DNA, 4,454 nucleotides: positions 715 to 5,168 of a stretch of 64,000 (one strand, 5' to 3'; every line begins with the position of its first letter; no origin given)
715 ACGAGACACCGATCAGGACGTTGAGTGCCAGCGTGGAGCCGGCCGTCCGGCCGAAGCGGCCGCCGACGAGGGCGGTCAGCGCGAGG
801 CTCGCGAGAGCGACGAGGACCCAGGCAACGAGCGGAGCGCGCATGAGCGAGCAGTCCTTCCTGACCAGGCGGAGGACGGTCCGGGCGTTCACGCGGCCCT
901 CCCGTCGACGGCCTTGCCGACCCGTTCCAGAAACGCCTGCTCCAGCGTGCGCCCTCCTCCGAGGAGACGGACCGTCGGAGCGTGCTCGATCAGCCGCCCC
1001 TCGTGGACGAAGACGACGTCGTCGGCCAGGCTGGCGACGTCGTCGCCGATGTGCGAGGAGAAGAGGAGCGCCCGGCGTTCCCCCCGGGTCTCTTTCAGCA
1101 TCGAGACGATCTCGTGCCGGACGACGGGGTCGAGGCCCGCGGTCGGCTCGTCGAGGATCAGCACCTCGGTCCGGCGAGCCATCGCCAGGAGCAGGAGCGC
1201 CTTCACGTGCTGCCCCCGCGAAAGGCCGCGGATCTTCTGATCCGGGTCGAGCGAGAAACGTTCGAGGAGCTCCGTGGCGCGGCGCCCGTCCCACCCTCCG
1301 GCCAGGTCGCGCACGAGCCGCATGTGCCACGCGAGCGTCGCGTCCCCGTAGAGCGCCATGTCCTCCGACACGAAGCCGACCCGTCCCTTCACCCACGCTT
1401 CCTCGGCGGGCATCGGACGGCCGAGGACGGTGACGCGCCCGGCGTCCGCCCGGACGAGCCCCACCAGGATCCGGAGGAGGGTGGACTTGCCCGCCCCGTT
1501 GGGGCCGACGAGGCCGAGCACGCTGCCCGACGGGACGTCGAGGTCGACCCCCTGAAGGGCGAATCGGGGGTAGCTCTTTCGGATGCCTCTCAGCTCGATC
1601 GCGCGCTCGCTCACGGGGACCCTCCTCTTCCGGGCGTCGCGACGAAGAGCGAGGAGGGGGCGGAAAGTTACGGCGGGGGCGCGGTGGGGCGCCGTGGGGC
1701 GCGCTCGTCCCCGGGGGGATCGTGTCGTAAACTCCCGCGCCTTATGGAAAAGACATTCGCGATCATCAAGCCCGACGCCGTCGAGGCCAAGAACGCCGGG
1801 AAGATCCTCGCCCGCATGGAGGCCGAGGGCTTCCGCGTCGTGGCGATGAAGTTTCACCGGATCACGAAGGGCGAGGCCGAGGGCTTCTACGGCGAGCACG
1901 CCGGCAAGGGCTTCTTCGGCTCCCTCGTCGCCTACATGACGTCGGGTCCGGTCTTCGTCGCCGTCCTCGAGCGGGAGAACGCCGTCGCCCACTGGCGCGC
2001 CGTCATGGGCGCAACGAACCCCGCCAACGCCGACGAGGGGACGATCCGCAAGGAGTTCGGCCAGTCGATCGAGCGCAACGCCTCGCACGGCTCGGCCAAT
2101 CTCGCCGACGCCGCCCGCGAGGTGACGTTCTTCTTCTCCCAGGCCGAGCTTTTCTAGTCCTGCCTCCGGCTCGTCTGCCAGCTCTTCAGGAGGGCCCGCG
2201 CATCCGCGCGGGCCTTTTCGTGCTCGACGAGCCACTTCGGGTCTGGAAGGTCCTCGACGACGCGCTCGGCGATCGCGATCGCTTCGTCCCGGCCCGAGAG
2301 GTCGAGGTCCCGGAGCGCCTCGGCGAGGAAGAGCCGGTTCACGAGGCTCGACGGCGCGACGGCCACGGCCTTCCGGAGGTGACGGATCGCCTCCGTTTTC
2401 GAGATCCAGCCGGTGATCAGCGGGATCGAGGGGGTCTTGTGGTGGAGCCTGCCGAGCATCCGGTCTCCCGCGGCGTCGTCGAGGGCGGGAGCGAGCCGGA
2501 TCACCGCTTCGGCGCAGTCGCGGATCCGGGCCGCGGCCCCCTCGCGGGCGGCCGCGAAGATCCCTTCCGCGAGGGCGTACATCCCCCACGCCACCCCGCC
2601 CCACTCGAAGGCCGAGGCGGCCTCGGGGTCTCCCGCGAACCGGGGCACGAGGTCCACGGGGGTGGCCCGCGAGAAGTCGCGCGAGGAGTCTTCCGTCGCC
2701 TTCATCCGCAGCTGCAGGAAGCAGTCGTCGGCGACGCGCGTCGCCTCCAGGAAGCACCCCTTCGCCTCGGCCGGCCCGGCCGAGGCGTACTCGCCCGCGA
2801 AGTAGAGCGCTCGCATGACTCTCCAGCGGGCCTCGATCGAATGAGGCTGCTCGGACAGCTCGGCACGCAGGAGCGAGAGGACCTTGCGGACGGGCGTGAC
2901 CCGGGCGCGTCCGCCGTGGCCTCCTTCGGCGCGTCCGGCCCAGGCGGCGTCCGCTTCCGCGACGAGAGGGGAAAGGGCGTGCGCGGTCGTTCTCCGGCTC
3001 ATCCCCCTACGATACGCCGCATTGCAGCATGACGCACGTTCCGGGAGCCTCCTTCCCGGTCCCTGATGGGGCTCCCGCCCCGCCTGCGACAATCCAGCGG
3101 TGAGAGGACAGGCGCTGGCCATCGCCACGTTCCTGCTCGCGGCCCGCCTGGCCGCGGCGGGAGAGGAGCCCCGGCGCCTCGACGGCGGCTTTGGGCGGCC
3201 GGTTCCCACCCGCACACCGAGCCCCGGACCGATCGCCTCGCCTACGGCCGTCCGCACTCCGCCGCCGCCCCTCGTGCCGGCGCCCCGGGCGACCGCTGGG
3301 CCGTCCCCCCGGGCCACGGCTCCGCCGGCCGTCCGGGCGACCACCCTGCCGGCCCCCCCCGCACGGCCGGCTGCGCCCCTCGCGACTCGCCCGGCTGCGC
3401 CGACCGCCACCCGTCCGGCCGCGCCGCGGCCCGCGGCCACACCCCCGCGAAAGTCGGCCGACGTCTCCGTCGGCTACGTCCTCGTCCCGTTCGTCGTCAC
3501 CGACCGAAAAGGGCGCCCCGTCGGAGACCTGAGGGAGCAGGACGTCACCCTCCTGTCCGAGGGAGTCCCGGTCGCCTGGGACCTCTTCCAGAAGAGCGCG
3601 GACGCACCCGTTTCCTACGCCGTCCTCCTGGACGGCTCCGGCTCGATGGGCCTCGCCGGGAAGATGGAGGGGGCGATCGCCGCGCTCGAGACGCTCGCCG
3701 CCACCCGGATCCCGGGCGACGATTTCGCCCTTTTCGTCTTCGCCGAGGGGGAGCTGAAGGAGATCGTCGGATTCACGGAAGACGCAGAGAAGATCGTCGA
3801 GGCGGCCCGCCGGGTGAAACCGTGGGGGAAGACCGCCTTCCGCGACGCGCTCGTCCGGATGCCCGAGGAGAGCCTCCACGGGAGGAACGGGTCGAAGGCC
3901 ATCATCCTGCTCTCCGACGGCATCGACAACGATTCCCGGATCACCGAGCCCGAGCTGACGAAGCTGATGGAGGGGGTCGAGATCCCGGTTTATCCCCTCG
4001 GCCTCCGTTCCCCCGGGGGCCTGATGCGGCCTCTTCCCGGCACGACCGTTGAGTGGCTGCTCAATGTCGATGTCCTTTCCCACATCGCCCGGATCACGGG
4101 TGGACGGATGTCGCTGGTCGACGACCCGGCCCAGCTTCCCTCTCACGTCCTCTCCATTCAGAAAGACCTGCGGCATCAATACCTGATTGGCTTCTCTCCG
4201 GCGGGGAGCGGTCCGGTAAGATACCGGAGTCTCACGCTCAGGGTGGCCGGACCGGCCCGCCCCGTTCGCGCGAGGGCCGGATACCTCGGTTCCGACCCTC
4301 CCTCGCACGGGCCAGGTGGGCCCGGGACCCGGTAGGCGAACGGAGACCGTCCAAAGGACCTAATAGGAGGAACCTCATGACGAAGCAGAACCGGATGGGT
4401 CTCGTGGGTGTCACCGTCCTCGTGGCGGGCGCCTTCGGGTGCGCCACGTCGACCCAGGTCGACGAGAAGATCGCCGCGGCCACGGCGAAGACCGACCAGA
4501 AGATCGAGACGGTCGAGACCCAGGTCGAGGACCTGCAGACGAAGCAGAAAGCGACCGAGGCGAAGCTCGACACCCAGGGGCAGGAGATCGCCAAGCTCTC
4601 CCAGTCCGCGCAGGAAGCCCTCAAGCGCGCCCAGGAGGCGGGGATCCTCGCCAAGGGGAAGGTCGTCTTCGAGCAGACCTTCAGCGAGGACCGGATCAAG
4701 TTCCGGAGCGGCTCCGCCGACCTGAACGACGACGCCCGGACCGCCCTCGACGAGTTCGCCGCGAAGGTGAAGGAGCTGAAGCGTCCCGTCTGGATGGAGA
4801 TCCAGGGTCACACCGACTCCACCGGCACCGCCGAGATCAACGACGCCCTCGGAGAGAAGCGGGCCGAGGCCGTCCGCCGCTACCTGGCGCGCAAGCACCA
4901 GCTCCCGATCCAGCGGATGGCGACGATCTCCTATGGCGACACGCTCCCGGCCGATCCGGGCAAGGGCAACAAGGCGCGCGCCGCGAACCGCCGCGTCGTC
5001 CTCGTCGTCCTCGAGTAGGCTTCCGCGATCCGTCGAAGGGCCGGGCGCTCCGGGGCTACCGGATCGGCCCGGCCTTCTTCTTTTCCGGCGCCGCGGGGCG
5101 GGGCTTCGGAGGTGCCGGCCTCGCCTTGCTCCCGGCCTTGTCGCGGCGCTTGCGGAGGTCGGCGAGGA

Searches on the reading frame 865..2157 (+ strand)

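Call 12: search_protein_families(library=pfam, proteins=[window:865-2157:+], max_evalue=0.001)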
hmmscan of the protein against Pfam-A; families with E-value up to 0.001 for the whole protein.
window:865-2157:+ (430 aa): 1 family
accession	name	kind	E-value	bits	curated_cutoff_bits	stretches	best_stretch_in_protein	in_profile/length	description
PF00334.24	NDK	-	3.9e-50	169.7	27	1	295-428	1-134/135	Nucleoside diphosphate kinase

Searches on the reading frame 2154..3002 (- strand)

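Call 88: search_protein_families(library=ncbifam, proteins=[window:2154-3002:-], max_evalue=0.001)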
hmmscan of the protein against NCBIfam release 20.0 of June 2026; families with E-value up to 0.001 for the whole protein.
window:2154-3002:- (282 aa): 1 family
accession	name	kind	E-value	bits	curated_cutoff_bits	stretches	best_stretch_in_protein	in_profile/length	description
NF045602.2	BstC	equivalog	2.9e-08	33.5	350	1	158-234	135-209/250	sterol transporter outer membrane protein BstC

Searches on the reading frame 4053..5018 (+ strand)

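Call 12: search_protein_families(library=pfam, proteins=[window:4053-5018:+], max_evalue=0.001)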
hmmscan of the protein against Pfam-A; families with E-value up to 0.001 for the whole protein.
window:4053-5018:+ (321 aa): 1 family
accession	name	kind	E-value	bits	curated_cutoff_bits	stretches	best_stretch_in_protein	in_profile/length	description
PF00691.25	OmpA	-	7.2e-18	65.2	27.2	1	217-313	2-98/98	OmpA family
